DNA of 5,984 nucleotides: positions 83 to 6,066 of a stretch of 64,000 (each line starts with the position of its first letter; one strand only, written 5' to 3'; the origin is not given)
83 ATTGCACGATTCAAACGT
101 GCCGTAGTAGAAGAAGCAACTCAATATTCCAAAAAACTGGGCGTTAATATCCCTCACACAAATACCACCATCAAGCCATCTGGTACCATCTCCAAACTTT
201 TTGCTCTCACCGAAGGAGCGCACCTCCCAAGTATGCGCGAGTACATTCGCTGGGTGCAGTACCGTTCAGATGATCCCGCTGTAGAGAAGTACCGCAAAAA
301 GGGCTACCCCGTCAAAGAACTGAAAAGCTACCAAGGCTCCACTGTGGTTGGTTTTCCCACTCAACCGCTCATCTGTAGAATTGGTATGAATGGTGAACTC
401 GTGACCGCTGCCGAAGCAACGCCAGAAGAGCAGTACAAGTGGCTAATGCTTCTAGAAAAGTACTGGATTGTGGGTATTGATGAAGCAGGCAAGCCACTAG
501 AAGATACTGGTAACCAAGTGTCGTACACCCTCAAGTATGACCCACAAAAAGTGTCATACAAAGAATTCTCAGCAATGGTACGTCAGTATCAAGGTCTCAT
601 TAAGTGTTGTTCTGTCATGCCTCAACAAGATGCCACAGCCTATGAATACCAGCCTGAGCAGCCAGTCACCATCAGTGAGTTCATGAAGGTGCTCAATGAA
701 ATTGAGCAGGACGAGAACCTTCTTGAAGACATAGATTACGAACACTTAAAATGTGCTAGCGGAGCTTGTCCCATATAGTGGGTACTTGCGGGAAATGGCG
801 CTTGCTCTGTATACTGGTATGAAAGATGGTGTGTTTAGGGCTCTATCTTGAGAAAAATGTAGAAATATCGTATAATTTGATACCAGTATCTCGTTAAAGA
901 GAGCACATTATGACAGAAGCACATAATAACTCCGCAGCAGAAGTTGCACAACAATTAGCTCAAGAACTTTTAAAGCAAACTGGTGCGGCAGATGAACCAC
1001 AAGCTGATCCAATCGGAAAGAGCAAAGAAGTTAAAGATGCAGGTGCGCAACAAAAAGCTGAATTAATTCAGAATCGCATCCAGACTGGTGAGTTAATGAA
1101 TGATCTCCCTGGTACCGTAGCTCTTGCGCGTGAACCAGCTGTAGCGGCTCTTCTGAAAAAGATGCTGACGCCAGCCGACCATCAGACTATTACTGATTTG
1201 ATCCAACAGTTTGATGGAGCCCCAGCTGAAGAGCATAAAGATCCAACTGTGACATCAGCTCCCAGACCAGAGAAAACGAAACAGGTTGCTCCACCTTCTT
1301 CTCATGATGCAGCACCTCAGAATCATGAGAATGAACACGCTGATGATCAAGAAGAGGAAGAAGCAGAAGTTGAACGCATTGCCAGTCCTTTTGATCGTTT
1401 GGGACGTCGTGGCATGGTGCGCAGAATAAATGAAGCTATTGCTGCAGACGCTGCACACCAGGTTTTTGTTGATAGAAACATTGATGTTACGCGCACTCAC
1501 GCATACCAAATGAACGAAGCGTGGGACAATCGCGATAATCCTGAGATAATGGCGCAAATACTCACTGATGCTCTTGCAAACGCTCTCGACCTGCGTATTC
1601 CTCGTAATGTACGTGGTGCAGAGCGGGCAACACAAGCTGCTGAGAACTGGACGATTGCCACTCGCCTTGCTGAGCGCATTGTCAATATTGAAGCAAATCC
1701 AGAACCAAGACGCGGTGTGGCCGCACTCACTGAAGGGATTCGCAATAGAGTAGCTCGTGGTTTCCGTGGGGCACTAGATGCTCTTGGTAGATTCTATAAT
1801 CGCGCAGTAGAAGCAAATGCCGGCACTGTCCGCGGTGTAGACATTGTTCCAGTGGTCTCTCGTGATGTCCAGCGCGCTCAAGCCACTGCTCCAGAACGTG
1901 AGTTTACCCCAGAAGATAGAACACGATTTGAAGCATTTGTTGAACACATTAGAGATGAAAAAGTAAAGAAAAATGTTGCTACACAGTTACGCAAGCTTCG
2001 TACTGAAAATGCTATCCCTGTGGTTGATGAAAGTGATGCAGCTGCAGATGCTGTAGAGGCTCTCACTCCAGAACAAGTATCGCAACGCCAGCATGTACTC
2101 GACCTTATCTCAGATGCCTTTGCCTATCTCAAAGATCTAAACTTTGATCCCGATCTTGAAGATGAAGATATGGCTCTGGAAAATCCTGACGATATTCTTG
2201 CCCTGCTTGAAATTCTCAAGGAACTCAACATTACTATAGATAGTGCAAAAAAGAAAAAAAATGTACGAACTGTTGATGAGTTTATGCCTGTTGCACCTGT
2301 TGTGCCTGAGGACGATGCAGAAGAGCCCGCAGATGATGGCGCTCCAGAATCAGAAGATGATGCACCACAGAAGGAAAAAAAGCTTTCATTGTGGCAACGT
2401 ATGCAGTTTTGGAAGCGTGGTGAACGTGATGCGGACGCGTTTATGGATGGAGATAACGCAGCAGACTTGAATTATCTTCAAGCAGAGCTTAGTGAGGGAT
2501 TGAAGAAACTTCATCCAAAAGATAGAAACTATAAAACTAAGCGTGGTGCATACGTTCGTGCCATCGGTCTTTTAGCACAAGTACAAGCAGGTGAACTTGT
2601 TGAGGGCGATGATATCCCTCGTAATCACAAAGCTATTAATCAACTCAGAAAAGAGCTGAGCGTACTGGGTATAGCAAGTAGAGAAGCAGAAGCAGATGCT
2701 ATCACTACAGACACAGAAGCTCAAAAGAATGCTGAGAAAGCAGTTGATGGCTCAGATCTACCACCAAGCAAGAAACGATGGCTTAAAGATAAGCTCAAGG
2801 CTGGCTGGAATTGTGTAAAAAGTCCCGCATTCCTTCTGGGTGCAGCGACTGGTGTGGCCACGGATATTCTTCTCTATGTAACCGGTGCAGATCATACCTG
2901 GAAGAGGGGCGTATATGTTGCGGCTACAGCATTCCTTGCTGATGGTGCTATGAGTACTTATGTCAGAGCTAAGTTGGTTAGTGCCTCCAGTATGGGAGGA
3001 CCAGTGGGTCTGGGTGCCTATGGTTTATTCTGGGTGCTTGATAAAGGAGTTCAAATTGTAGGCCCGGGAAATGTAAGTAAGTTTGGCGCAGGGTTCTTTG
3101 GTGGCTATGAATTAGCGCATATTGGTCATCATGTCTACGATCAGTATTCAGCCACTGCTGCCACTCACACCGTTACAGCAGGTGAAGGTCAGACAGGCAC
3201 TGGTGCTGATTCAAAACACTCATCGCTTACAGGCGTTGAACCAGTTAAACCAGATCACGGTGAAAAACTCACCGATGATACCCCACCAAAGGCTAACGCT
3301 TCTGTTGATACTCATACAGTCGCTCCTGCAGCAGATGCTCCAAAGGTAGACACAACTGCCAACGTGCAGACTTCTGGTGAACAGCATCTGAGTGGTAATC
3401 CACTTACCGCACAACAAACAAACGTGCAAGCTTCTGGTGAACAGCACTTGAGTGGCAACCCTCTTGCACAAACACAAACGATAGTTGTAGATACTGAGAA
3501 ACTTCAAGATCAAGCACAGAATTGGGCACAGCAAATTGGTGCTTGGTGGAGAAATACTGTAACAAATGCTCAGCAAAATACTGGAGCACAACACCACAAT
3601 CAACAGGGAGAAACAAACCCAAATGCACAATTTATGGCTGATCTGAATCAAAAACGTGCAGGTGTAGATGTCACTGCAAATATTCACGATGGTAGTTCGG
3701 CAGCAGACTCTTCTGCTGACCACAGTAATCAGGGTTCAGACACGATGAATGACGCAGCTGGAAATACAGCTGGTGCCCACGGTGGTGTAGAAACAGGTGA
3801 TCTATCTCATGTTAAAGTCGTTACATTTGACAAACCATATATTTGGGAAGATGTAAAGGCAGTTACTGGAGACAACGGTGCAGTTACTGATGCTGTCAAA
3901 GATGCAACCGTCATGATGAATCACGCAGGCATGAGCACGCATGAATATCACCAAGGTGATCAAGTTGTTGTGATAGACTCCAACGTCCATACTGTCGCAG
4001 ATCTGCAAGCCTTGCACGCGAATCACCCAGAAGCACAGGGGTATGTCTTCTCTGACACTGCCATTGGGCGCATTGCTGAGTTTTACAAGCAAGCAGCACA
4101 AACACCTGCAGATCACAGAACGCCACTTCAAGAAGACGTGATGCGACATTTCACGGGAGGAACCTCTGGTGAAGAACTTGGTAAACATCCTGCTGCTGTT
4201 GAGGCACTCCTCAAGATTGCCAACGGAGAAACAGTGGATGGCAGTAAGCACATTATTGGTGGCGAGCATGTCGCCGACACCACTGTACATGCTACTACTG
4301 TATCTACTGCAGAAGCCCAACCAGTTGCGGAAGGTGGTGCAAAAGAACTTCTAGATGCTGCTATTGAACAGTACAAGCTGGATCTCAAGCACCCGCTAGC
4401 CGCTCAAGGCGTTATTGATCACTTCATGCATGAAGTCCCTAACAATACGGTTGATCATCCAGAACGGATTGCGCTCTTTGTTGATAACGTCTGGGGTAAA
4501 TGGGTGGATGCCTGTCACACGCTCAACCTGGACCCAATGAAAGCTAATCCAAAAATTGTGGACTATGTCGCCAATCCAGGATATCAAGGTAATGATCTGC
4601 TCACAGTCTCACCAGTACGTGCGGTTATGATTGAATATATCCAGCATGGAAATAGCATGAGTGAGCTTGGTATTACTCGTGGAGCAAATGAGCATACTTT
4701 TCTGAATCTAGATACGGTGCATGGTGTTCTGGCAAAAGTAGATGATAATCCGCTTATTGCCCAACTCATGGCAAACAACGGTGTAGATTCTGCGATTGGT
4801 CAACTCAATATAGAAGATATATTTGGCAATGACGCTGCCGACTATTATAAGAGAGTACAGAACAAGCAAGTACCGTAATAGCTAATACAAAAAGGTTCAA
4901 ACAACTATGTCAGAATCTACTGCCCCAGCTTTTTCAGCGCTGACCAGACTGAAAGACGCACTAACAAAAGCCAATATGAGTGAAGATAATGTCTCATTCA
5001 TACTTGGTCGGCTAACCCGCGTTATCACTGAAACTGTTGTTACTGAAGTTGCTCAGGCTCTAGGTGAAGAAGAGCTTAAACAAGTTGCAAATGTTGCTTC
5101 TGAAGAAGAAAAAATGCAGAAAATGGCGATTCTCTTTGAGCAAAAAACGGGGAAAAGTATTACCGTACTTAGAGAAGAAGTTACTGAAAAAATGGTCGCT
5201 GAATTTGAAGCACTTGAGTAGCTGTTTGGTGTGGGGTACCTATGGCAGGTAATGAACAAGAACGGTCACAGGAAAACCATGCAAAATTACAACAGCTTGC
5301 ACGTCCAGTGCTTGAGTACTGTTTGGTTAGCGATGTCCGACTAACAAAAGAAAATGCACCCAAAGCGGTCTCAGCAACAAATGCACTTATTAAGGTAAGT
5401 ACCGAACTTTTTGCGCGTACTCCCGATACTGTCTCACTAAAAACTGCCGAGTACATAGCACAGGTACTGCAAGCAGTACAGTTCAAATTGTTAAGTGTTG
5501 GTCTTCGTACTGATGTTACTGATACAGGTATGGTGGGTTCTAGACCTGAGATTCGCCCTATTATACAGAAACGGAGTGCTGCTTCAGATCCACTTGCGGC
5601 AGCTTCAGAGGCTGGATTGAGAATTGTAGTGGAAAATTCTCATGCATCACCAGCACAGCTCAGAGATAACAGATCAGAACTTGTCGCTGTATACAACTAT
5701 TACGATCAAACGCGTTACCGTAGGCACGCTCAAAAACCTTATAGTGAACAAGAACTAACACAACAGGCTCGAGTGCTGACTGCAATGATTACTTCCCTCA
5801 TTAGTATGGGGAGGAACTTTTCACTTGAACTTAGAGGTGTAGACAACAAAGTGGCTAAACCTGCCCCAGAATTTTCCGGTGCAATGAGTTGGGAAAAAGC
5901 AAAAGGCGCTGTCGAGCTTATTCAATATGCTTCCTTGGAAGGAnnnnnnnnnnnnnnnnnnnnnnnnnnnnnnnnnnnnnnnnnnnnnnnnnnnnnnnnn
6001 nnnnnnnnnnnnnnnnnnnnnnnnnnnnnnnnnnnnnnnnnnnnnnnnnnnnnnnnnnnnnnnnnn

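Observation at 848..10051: Tightly packed 5-gene plus-strand block: 1322-aa membrane giant, small acidic protein, 856-aa HD-domain protein, macro-domain protein, 445-aa unknown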

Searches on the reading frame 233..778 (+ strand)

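Call 5: search_protein_families(library=pfam, proteins=[window:233-778:+], max_evalue=0.1)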
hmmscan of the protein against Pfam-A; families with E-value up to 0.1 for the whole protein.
window:233-778:+ (181 aa): 2 families
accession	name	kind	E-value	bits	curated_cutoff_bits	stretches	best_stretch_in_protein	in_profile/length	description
PF01973.23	MptE-like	-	0.0067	16.7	34.6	1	65-159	38-131/171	6-hydroxymethylpterin diphosphokinase MptE-like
PF24224.1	DUF7440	-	0.099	13.3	25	0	73-103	42-72/110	Family of unknown function (DUF7440)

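Call 6: search_protein_families(library=ncbifam, proteins=[window:233-778:+], max_evalue=0.1)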
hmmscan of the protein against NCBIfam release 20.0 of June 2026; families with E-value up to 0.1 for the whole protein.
window:233-778:+ (181 aa): 1 family
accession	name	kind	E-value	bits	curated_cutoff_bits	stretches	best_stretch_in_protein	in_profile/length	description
TIGR02505.1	RTPR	equivalog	5.9e-07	28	340.05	1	3-181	536-723/724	ribonucleoside-triphosphate reductase, adenosylcobalamin-dependent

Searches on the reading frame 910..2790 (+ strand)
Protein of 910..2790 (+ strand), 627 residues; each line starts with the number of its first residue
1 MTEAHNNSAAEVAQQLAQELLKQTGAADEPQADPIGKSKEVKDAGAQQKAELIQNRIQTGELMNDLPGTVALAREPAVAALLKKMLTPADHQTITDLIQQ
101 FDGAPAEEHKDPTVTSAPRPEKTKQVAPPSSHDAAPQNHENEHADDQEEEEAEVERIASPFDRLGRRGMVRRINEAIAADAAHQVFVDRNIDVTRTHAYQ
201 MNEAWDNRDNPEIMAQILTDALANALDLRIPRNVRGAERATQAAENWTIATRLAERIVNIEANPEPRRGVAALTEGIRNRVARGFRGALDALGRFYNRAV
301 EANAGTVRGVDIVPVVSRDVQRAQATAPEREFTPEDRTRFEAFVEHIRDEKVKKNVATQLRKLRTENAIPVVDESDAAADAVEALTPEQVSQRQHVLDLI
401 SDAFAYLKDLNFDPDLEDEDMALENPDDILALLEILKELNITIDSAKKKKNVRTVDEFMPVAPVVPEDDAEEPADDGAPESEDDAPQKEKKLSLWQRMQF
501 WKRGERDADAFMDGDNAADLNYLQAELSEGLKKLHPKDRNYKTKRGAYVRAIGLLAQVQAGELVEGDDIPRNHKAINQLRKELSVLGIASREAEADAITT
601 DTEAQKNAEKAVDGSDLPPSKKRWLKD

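Call 69: search_protein_families(library=pfam, proteins=[window:910-2790:+], max_evalue=10)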
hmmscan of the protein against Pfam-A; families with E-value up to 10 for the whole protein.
window:910-2790:+ (627 aa): 1 family
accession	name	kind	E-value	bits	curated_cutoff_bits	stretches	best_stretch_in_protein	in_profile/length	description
PF15188.11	CCDC-167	-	0.17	12.6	27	1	318-367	18-65/84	Coiled-coil domain-containing protein 167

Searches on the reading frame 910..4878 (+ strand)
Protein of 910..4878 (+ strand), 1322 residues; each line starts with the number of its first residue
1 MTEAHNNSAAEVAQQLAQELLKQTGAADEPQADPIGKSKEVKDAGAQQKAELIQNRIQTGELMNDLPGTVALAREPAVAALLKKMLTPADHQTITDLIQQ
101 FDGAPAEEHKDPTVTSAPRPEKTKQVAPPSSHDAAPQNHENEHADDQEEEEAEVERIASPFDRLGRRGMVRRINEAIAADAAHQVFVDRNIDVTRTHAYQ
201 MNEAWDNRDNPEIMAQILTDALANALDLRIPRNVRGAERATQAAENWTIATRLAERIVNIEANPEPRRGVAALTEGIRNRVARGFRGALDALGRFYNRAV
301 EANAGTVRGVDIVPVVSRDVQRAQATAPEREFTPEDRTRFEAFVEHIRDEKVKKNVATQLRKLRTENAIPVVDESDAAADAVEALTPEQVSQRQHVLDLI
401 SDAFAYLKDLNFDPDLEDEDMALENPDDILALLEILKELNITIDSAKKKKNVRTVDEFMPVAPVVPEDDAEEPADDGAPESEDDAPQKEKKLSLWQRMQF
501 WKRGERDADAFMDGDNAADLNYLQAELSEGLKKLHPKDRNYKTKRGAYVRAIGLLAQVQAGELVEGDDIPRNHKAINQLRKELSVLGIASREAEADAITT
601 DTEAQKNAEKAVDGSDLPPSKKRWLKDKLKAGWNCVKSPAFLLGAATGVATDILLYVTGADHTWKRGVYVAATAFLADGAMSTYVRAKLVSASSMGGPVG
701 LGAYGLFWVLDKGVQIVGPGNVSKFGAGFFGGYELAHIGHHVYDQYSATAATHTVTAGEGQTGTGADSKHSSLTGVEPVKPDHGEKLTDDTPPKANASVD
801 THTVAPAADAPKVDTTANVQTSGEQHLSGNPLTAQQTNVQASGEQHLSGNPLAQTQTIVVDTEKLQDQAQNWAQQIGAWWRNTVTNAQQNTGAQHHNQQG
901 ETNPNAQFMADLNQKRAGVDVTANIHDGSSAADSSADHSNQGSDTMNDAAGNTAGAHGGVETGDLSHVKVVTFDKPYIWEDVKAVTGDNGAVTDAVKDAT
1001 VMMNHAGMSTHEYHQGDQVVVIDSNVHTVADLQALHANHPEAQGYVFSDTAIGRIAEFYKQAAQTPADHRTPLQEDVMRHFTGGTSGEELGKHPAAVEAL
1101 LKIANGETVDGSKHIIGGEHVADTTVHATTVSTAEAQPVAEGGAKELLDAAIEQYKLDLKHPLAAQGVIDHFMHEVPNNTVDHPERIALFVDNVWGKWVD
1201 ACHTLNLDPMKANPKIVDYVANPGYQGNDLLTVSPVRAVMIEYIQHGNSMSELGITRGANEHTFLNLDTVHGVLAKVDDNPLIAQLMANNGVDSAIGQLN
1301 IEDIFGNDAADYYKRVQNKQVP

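Call 5: search_protein_families(library=pfam, proteins=[window:910-4878:+], max_evalue=0.1)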
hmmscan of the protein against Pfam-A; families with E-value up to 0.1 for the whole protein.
window:910-4878:+ (1322 aa): 0 families

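Call 6: search_protein_families(library=ncbifam, proteins=[window:910-4878:+], max_evalue=0.1)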
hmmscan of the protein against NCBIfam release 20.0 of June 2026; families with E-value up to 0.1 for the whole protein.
window:910-4878:+ (1322 aa): 0 families

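Call 7: search_protein_families(library=padloc, proteins=[window:910-4878:+], max_evalue=0.1)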
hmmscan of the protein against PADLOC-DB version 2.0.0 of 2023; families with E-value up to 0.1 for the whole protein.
window:910-4878:+ (1322 aa): 0 families

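Call 22: list_cluster_members(proteins=[window:910-4878:+, window:4907-5221:+, window:5242-7812:+, window:7812-8708:+, window:8714-10051:+, window:14489-16114:+, window:12265-12600:+])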
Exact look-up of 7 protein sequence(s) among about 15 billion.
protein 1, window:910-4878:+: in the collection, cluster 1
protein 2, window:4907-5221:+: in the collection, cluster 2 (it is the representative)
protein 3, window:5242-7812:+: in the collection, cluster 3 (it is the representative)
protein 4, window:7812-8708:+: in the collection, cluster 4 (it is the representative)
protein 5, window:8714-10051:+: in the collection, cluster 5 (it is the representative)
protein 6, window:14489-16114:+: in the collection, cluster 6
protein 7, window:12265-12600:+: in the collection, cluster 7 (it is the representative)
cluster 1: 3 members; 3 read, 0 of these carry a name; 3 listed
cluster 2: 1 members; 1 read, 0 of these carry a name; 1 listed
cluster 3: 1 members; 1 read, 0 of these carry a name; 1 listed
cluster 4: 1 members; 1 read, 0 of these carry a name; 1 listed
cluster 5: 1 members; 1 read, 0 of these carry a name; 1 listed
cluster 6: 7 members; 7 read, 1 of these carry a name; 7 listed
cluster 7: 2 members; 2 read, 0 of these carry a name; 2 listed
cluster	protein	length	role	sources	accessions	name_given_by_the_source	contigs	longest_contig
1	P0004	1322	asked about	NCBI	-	-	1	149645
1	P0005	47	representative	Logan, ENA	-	-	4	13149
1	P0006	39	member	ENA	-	-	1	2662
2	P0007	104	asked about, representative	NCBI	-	-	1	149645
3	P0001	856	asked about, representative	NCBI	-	-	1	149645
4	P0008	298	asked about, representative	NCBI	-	-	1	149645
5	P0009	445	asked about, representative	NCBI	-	-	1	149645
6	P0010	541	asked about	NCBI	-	-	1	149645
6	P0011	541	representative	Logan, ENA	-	-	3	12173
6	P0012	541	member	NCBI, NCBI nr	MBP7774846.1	chaperonin GroEL [Candidatus Woesebacteria bacterium]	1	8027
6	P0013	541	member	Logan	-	-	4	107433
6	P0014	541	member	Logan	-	-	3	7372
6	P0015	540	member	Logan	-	-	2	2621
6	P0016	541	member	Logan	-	-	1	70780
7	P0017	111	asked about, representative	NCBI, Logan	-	-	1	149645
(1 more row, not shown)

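Call 54: search_protein_families(library=phrogs, proteins=[window:910-4878:+], max_evalue=0.01)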
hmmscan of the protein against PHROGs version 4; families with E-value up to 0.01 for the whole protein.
window:910-4878:+ (1322 aa): 0 families

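Call 84: find_encoding_contigs(protein=P0013, flank=10000, max_places=4)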
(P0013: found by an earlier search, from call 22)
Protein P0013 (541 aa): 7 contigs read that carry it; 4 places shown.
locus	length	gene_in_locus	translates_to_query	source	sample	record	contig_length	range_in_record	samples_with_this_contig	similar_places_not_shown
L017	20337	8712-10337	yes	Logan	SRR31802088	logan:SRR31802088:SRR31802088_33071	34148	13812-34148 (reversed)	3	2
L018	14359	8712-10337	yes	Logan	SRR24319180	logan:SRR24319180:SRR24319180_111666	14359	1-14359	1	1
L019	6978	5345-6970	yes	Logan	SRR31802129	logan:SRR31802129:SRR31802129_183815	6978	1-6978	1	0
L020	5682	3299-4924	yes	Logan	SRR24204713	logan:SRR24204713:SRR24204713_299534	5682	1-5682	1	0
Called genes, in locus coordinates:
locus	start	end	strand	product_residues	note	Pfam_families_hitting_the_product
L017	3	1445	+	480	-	?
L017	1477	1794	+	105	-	-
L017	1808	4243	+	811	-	-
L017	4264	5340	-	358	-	PF00814:TsaD, PF22521:HypF_C_2 (weak)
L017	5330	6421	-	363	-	PF01300:Sua5_yciO_yrdC, PF02367:TsaE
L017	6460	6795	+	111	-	-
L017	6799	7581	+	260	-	PF02096:60KD_IMP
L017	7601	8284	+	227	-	PF01145:Band_7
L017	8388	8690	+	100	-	PF00166:Cpn10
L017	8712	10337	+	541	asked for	PF00118:Cpn60_TCP1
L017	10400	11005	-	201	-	PF02578:Cu-oxidase_4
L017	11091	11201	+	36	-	-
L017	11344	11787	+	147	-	PF02308:MgtC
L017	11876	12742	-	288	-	-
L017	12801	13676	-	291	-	-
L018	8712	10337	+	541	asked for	PF00118:Cpn60_TCP1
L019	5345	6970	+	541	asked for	PF00118:Cpn60_TCP1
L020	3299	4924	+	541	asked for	PF00118:Cpn60_TCP1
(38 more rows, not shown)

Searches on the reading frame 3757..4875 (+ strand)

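Call 69: search_protein_families(library=pfam, proteins=[window:3757-4875:+], max_evalue=10)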
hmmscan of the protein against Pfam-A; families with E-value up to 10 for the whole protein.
window:3757-4875:+ (373 aa): 2 families
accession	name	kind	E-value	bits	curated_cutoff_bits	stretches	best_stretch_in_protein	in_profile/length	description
PF09118.17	GO-like_E_set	-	0.096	13.4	25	1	45-91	26-71/100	Galactose oxidase-like, Early set domain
PF11132.13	SplA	-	0.18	12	25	1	62-95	3-39/74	Transcriptional regulator protein (SplA)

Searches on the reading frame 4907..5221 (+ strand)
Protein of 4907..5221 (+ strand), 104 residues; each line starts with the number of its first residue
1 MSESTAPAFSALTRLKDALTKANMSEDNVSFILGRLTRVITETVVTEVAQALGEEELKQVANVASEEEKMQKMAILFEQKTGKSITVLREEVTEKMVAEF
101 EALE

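Call 5: search_protein_families(library=pfam, proteins=[window:4907-5221:+], max_evalue=0.1)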
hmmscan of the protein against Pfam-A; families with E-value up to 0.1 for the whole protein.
window:4907-5221:+ (104 aa): 3 families
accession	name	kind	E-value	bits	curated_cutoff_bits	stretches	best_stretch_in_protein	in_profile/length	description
PF08446.17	PAS_2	-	0.017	16.3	21.4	1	24-102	31-106/107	PAS fold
PF01985.26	CRS1_YhbY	-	0.034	14.9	27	1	39-83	26-70/84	CRS1 / YhbY (CRM) domain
PF21050.3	ARMC9_ARM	-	0.057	13.9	27.3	1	12-74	53-114/120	LisH domain-containing protein ARMC9, ARM repeats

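Call 6: search_protein_families(library=ncbifam, proteins=[window:4907-5221:+], max_evalue=0.1)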
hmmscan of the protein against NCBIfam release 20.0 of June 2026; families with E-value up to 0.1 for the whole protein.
window:4907-5221:+ (104 aa): 0 families

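Call 7: search_protein_families(library=padloc, proteins=[window:4907-5221:+], max_evalue=0.1)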
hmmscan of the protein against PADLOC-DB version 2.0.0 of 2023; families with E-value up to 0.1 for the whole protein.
window:4907-5221:+ (104 aa): 1 family
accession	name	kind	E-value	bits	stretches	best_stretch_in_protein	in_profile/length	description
PDLC03771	RT_UG32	-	0.0099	12.6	1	15-64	320-367/521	DRT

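Call 54: search_protein_families(library=phrogs, proteins=[window:4907-5221:+], max_evalue=0.01)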
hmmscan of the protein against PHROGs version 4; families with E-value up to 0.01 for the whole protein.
window:4907-5221:+ (104 aa): 0 families

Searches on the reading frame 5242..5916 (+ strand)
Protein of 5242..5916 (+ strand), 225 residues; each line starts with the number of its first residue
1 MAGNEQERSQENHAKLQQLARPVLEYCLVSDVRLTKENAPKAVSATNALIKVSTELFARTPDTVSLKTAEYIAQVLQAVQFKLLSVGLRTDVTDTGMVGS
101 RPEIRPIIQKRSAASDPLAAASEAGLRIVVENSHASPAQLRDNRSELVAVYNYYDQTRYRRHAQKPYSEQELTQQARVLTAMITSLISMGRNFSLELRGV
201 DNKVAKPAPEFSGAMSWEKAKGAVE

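Call 69: search_protein_families(library=pfam, proteins=[window:5242-5916:+], max_evalue=10)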
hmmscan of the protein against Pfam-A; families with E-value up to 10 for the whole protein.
window:5242-5916:+ (225 aa): 0 families
